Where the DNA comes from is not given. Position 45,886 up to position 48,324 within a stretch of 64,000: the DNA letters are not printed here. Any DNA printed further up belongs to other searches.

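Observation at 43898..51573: Ferrosome (fez)-like membrane-organelle gene cluster: CPx-less P-type ATPase with R-rich-motif partners, EcsC, DUF445, PPK2 and DUF5132/DUF2061 proteins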

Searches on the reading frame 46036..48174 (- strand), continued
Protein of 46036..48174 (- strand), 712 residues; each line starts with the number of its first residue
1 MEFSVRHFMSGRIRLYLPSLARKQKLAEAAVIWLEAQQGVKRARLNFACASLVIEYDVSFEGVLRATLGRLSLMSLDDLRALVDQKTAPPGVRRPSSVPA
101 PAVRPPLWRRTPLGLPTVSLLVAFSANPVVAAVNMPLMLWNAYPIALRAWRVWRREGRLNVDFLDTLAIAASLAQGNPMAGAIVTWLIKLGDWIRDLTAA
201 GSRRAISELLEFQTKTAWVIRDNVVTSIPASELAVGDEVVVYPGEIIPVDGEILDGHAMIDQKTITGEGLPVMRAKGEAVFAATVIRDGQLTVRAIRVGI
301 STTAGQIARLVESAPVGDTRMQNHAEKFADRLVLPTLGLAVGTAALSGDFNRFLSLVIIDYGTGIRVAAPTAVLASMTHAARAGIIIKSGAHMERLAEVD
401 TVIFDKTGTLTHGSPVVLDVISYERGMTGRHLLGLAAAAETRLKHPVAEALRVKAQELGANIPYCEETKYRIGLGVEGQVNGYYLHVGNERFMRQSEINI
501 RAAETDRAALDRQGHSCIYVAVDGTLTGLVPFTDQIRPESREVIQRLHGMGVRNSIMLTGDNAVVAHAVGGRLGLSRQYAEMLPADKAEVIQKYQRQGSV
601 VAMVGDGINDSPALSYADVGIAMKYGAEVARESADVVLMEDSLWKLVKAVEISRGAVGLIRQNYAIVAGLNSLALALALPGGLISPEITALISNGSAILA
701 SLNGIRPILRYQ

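Call 41: find_encoding_contigs(protein=P0275, flank=9000, max_places=1)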
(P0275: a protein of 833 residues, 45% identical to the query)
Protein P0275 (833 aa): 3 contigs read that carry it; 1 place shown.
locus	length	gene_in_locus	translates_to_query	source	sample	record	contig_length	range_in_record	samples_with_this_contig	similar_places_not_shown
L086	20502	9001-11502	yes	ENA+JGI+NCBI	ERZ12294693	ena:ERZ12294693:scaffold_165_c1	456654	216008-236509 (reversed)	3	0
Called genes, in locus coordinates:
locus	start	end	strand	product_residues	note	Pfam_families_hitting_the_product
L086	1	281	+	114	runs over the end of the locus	PF00462:Glutaredoxin (faint), PF03960:ArsC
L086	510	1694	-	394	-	PF01612:DNA_pol_A_exo1, PF00570:HRDC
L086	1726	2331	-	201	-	PF00226:DnaJ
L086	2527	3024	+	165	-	-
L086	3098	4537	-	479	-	PF01842:ACT (weak), PF13291:ACT_4, PF00390:malic, PF03949:Malic_M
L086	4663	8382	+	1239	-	PF03190:Thioredox_DsbH, PF13098:Thioredoxin_2 (weak), PF13899:Thioredoxin_7, PF00248:Aldo_ket_red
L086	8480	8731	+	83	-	PF17195:DUF5132 (weak)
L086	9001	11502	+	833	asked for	PF19991:HMA_2, PF00122:E1-E2_ATPase, PF00702:Hydrolase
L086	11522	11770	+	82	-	-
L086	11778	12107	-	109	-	-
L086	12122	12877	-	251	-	PF00142:Fer4_NifH, PF01656:CbiA, PF02374:ArsA_ATPase (faint), PF06564:CBP_BcsQ, PF09140:MipZ, PF10609:ParA, PF13614:AAA_31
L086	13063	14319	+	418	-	PF00999:Na_H_Exchanger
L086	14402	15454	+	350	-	PF01699:Na_Ca_ex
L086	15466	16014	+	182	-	-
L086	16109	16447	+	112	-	-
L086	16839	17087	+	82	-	-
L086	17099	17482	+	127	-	PF00571:CBS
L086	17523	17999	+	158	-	PF06146:PsiE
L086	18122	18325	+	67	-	-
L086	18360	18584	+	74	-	-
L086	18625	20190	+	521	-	PF02541:Ppx-GppA, PF24391:HD-CE (faint), PF21447:Ppx-GppA_III, PF01966:HD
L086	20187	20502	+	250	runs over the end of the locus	PF02223:Thymidylate_kin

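Call 44: search_protein_families(library=pfam, proteins=[L063:8807-9322:+, L063:9087-9677:+, L063:9674-9928:+, L063:11733-12572:+, L063:12727-16596:+, L007:8226-8852:+, L007:8898-9371:+, L007:9477-9905:+, L007:12127-12732:+, L007:12834-13589:+], max_evalue=0.05)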
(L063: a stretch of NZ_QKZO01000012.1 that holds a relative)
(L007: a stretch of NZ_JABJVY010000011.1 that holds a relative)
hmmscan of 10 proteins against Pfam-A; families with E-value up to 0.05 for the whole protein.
L063:8807-9322:+ (171 aa): 0 families

L063:9087-9677:+ (196 aa): 0 families

L063:9674-9928:+ (84 aa): 0 families

L063:11733-12572:+ (279 aa): 1 family
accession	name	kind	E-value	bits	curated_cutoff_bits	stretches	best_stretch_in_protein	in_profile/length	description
PF19991.5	HMA_2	-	7e-09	36.2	30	1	147-204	7-64/154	Heavy metal associated domain 2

L063:12727-16596:+ (1289 aa): 0 families

L007:8226-8852:+ (208 aa): 1 family
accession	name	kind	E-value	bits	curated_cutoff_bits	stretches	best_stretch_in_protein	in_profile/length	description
PF01613.24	Flavin_Reduct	-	1.7e-38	132.6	27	1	58-207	1-151/153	Flavin reductase like domain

L007:8898-9371:+ (157 aa): 0 families

L007:9477-9905:+ (142 aa): 0 families

L007:12127-12732:+ (201 aa): 7 families
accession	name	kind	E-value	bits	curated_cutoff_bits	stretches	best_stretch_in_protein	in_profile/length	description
PF06080.18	DUF938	-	7.3e-72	241.8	27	1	7-200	2-202/202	Protein of unknown function (DUF938)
PF13649.12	Methyltransf_25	-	4.2e-08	34.2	27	1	33-131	1-97/97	Methyltransferase domain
PF08241.18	Methyltransf_11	-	5.6e-06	27.3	21.2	1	34-135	1-95/95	Methyltransferase domain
PF13489.12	Methyltransf_23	-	1.8e-05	25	27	1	19-142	12-123/164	Methyltransferase domain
PF08242.18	Methyltransf_12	-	3.5e-05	24.9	30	1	34-133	1-98/98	Methyltransferase domain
PF20922.3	Anamorsin_N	-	0.043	14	27.1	0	98-142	51-94/163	Anamorsin, N-terminal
PF13847.12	Methyltransf_31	-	0.043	13.9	27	0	87-139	61-113/145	Methyltransferase domain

L007:12834-13589:+ (251 aa): 8 families
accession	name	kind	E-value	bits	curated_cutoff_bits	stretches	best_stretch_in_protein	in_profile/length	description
PF13561.12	adh_short_C2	-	1.6e-67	227.9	27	1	13-244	1-236/236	Enoyl-(Acyl carrier protein) reductase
PF00106.31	adh_short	-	2.7e-54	184.1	26.6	1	7-196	1-194/195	short chain dehydrogenase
PF08659.16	KR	-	5.5e-13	49.7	22.6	1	9-155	3-153/180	KR domain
PF23441.1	SDR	-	0.00017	21.5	27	1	114-243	125-255/258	SDR-like rossmann domain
PF01370.27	Epimerase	-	0.0013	18.7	20.9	1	9-93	1-75/240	NAD dependent epimerase/dehydratase family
PF13241.12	NAD_binding_7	-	0.0048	17.9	22.1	1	3-44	4-45/104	Putative NAD(P)-binding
PF04127.22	DFP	-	0.0079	16.5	22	1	6-92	18-94/186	DNA/pantothenate metabolism flavoprotein C-terminal domain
PF02826.25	2-Hacid_dh_C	-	0.016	15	25.1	1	3-47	33-76/178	D-isomer specific 2-hydroxyacid dehydrogenase, NAD binding domain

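Call 45: find_encoding_contigs(protein=P0274, flank=9000, max_places=1)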
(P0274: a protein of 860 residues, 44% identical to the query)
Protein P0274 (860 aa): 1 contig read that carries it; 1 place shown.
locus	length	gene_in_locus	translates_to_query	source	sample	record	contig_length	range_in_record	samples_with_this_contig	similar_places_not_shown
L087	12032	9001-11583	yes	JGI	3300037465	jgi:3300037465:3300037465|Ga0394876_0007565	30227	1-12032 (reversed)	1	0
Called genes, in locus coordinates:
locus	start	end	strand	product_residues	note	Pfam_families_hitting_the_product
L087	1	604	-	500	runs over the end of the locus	PF11074:DUF2779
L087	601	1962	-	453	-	PF02558:ApbA, PF08546:ApbA_C, PF00174:Oxidored_molyb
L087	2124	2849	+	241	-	PF02146:SIR2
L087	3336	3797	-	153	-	PF13384:HTH_23 (faint), PF13518:HTH_28 (weak), PF13565:HTH_32 (faint)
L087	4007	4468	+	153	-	PF13442:Cytochrome_CBB3, PF00034:Cytochrom_C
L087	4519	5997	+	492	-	-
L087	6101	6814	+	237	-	PF09851:SHOCT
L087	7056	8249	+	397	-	PF00656:Peptidase_C14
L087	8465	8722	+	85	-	PF17195:DUF5132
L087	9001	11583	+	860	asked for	PF19991:HMA_2, PF00122:E1-E2_ATPase, PF00702:Hydrolase, PF12710:HAD (weak), PF08282:Hydrolase_3 (faint)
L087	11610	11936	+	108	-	-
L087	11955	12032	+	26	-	?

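Call 46: find_encoding_contigs(protein=P0283, flank=9000, max_places=1)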
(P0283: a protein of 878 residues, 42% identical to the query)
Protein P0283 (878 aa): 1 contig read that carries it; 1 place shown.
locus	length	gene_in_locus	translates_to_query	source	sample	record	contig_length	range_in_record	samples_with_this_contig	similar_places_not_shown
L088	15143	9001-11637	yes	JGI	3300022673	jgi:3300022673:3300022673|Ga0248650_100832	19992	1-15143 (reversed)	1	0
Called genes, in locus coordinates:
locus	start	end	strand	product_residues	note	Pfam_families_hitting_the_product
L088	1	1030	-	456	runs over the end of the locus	PF02321:OEP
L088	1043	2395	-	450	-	PF02321:OEP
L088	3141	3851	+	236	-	PF11769:DUF3313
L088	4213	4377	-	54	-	-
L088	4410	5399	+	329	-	PF01699:Na_Ca_ex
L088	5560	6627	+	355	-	PF01699:Na_Ca_ex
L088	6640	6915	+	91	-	PF18599:LCIB_C_CA (weak)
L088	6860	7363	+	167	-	PF18599:LCIB_C_CA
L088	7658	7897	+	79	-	PF17195:DUF5132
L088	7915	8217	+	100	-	-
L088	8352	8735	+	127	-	PF19991:HMA_2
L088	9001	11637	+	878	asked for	PF19991:HMA_2, PF00122:E1-E2_ATPase, PF00702:Hydrolase, PF12710:HAD (weak)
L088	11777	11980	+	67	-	-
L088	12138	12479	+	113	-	-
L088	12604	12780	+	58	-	-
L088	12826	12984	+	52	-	-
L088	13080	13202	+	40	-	-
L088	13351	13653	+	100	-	PF01527:HTH_Tnp_1, PF13384:HTH_23 (weak), PF13518:HTH_28 (weak)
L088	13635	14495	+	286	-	PF13276:HTH_21, PF00665:rve, PF13683:rve_3, PF13333:rve_2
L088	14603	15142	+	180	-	?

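Call 70: search_dna_similar(query=window:46036-48174:-, collection=plasmids, mode=protein, max_evalue=1e-60, max_rows=40)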
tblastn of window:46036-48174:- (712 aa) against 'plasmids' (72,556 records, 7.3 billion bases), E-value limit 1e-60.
The search stops at 5000 records and this limit was reached: more records match than are counted here, and every count below describes the 5000 best-scoring records only.
Records with a match: at least 5000; places in all: 6690; records where one place covers at least 80% of the query: 233.
Best place of each record, by identity: <60% 5000.
By first word of the organism name: Klebsiella 2094; Enterococcus 286; Escherichia 276; Staphylococcus 201; Enterobacter 175; Rhizobium 139; Salmonella 135; Sinorhizobium 111; Acinetobacter 108; Pseudosulfitobacter 66; and 302 more.
By predicted mobility (MOB-suite, as given by PLSDB): conjugative 2129; non-mobilizable 1934; mobilizable 937.
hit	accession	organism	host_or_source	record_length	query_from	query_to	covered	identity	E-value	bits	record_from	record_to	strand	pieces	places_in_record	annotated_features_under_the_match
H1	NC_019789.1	Deinococcus peraridilitoris DSM 19664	-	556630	5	709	99%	39.9%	1e-128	428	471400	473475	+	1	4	heavy metal translocating P-type ATPase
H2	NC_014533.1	Gloeothece verrucosa PCC 7822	fresh water in rice field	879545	1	709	100%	39.7%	2e-141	466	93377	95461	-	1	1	heavy metal translocating P-type ATPase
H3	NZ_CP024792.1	Nostoc flagelliforme CCNUN1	cell culture,desert soil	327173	1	709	100%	38.7%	2e-144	474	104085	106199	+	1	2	heavy metal translocating P-type ATPase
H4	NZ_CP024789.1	Nostoc flagelliforme CCNUN1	cell culture,desert soil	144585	3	709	99%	37.4%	2e-132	439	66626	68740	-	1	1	heavy metal translocating P-type ATPase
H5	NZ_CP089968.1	Cereibacter azotoformans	Owen's River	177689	5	698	97%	34.9%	2e-94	328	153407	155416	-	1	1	heavy metal translocating P-type ATPase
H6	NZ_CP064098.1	Priestia aryabhattai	cell culture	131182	1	706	99%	31.8%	2e-91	320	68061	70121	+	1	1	cation-translocating P-type ATPase | HMA2 domain-containing protein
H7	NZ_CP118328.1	Rhodococcus sp. DK17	pure culture,crude oil-contaminated soil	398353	109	712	85%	36.9%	4e-103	354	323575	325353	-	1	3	cation-translocating P-type ATPase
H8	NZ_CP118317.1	Rhodococcus sp. DK180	pure culture,crude oil-contaminated soil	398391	109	712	85%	36.9%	4e-103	354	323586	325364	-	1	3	cation-translocating P-type ATPase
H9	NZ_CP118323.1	Rhodococcus sp. DK176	pure culture,crude oil-contaminated soil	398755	109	712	85%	36.9%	4e-103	354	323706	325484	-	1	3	cation-translocating P-type ATPase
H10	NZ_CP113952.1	Rhodococcus sp. JS3073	culture,soil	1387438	109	711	85%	36.7%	3e-96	334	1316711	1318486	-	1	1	record has no annotation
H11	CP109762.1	Priestia megaterium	potato,mixed culture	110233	1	706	99%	31.2%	2e-94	328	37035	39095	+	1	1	cation-translocating P-type ATPase | hypothetical protein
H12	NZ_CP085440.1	Priestia megaterium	single cell,soil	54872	1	706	99%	31.0%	6e-82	332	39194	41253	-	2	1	cation-translocating P-type ATPase | hypothetical protein | HMA2 domain-containing protein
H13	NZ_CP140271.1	Priestia megaterium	Single cell,ginseng rhizosphere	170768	1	706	99%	30.9%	2e-95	331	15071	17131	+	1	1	cation-translocating P-type ATPase | HMA2 domain-containing protein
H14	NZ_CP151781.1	Priestia megaterium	whole organism,soil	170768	1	706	99%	30.9%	2e-95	331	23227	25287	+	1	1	cation-translocating P-type ATPase | HMA2 domain-containing protein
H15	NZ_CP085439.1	Priestia megaterium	single cell,soil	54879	1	706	99%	30.9%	3e-94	328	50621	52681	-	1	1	cation-translocating P-type ATPase | HMA2 domain-containing protein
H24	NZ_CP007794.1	Azospirillum argentinense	Triticum aestivum L.,Root,wheat ...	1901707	142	706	79%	37.1%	3e-97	337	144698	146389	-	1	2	record has no annotation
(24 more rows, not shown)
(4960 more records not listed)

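Call 71: get_annotated_region(hit=H2, flank=9000)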
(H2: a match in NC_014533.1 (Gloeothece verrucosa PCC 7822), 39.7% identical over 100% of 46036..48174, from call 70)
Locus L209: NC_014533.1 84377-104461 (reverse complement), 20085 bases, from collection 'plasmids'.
description: Gloeothece verrucosa PCC 7822 plasmid Cy782201, complete sequence
organism: Gloeothece verrucosa PCC 7822 (NCBI taxid 497965)
taxonomy: Bacteria; Cyanobacteriota; Cyanophyceae; Chroococcales; Aphanothecaceae; Gloeothece; Gloeothece verrucosa; Gloeothece verrucosa PCC 7822
host: -; source: fresh water in rice field; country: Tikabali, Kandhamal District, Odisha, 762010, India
typing (MOB-suite, as given by PLSDB): non-mobilizable; mating-pair formation MPF_T
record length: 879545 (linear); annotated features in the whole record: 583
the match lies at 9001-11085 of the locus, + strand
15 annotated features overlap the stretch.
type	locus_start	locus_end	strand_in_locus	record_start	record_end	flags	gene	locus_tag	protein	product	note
CDS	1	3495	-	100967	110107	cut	-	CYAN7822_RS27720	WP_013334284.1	hemolysin-type calcium-binding region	-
CDS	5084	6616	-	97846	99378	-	-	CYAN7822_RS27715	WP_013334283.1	phosphomannomutase/phosphoglucomutase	-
CDS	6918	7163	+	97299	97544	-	-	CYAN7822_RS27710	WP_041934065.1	hypothetical protein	-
CDS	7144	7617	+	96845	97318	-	-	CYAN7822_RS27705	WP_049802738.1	hypothetical protein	-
CDS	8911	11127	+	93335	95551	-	-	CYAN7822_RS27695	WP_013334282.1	heavy metal translocating P-type ATPase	-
CDS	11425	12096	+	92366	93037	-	-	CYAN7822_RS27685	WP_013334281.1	DUF1345 domain-containing protein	-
CDS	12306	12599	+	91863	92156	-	-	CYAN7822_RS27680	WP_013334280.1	DUF5132 domain-containing protein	-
CDS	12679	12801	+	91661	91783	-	-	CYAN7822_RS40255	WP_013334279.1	hypothetical protein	-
CDS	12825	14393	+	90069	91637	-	-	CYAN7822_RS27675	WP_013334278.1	HMA2 domain-containing protein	-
CDS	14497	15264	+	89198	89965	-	hdhA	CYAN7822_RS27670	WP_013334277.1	7-alpha-hydroxysteroid dehydrogenase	-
CDS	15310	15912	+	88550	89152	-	-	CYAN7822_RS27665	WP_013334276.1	hypothetical protein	-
CDS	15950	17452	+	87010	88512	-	-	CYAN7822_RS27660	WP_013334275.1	YegS/Rv2252/BmrU family lipid kinase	GO:0008150 - biological_process [Evidence IEA]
CDS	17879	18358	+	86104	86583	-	-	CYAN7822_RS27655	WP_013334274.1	hypothetical protein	-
CDS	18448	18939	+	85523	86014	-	-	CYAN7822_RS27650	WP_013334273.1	DUF1269 domain-containing protein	-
CDS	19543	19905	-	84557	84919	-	-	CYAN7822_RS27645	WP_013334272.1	hypothetical protein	-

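Call 72: get_annotated_region(hit=H3, flank=9000)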
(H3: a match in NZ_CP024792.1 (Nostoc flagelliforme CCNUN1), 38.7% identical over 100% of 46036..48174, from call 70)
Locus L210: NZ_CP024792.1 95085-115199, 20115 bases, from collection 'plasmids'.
description: Nostoc flagelliforme CCNUN1 plasmid pNFSY07, complete sequence
organism: Nostoc flagelliforme CCNUN1 (NCBI taxid 2038116)
taxonomy: Bacteria; Cyanobacteriota; Cyanophyceae; Nostocales; Nostocaceae; Nostoc; Nostoc flagelliforme; Nostoc flagelliforme CCNUN1
host: -; source: cell culture,desert soil; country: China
typing (MOB-suite, as given by PLSDB): non-mobilizable
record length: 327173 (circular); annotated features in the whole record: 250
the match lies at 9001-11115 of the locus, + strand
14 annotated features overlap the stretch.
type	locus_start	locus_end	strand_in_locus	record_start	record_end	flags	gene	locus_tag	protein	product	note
CDS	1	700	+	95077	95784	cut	-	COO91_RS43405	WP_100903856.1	manganese efflux pump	-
CDS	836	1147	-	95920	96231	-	-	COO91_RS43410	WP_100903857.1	hypothetical protein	-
CDS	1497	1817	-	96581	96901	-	-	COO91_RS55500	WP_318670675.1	hypothetical protein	-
CDS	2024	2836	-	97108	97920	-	-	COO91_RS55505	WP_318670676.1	ParB N-terminal domain-containing protein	-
CDS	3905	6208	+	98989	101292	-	-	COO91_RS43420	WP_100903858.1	heavy metal translocating P-type ATPase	-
CDS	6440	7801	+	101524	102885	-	-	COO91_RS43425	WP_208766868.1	SUMF1/EgtB/PvdO family nonheme iron enzyme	-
CDS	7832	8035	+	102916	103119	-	-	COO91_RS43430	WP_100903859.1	Nif11-like leader peptide family natural product precursor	-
CDS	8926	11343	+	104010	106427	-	-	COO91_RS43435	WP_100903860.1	heavy metal translocating P-type ATPase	-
CDS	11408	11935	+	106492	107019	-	-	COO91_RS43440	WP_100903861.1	universal stress protein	-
CDS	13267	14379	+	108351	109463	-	cax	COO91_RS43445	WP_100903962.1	calcium/proton exchanger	GO:0006816 - calcium ion transport [Evidence IEA]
CDS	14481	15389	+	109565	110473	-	-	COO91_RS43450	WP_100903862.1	hypothetical protein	-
CDS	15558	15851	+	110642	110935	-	-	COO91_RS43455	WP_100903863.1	hypothetical protein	-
CDS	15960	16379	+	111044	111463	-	-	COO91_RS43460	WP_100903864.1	hypothetical protein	-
CDS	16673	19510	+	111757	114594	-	-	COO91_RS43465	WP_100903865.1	cation-translocating P-type ATPase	-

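Call 73: get_annotated_region(hit=H1, flank=9000)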
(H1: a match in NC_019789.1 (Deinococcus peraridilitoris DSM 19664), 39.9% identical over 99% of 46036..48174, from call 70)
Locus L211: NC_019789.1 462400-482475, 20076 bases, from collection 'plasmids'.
description: Deinococcus peraridilitoris DSM 19664 plasmid pDEIPE01, complete sequence
organism: Deinococcus peraridilitoris DSM 19664 (NCBI taxid 937777)
taxonomy: Bacteria; Deinococcota; Deinococci; Deinococcales; Deinococcaceae; Deinococcus; Deinococcus peraridilitoris; Deinococcus peraridilitoris DSM 19664
host: -; source: -; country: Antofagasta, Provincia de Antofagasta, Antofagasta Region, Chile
typing (MOB-suite, as given by PLSDB): mobilizable; relaxase MOBP,MOBP
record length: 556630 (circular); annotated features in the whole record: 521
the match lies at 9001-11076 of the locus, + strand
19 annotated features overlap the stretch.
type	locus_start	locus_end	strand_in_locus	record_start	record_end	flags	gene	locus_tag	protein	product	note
CDS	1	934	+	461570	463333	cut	-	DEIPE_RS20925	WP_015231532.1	discoidin domain-containing protein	-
CDS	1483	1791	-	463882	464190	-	-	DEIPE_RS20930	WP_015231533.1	hypothetical protein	-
CDS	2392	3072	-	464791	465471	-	-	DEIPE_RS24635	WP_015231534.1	hypothetical protein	-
CDS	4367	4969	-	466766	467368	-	-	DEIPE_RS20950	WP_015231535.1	TetR/AcrR family transcriptional regulator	GO:0006355 - regulation of DNA-templated transcription [Evidence IEA]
CDS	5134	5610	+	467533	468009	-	-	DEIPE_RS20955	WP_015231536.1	hypothetical protein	-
CDS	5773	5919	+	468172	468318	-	-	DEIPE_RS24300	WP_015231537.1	hypothetical protein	-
CDS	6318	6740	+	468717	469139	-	-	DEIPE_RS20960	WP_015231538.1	hypothetical protein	-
CDS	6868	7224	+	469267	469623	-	-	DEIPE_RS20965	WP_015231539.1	hypothetical protein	-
CDS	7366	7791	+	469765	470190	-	msrB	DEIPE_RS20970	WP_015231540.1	peptide-methionine (R)-S-oxide reductase MsrB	GO:0030091 - protein repair [Evidence IEA]; GO:0006979 - response to oxidative stress [Evidence IEA]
CDS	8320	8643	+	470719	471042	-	-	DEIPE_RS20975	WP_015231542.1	hypothetical protein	-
CDS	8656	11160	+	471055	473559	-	-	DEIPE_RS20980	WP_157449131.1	heavy metal translocating P-type ATPase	-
CDS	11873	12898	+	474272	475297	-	-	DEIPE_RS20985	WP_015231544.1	hypothetical protein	-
CDS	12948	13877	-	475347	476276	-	-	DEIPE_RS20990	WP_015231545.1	NAD(P)-dependent oxidoreductase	-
CDS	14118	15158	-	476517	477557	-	-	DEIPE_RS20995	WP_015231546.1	LLM class flavin-dependent oxidoreductase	-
CDS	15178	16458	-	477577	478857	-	-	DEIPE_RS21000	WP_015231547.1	ATP-grasp family protein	-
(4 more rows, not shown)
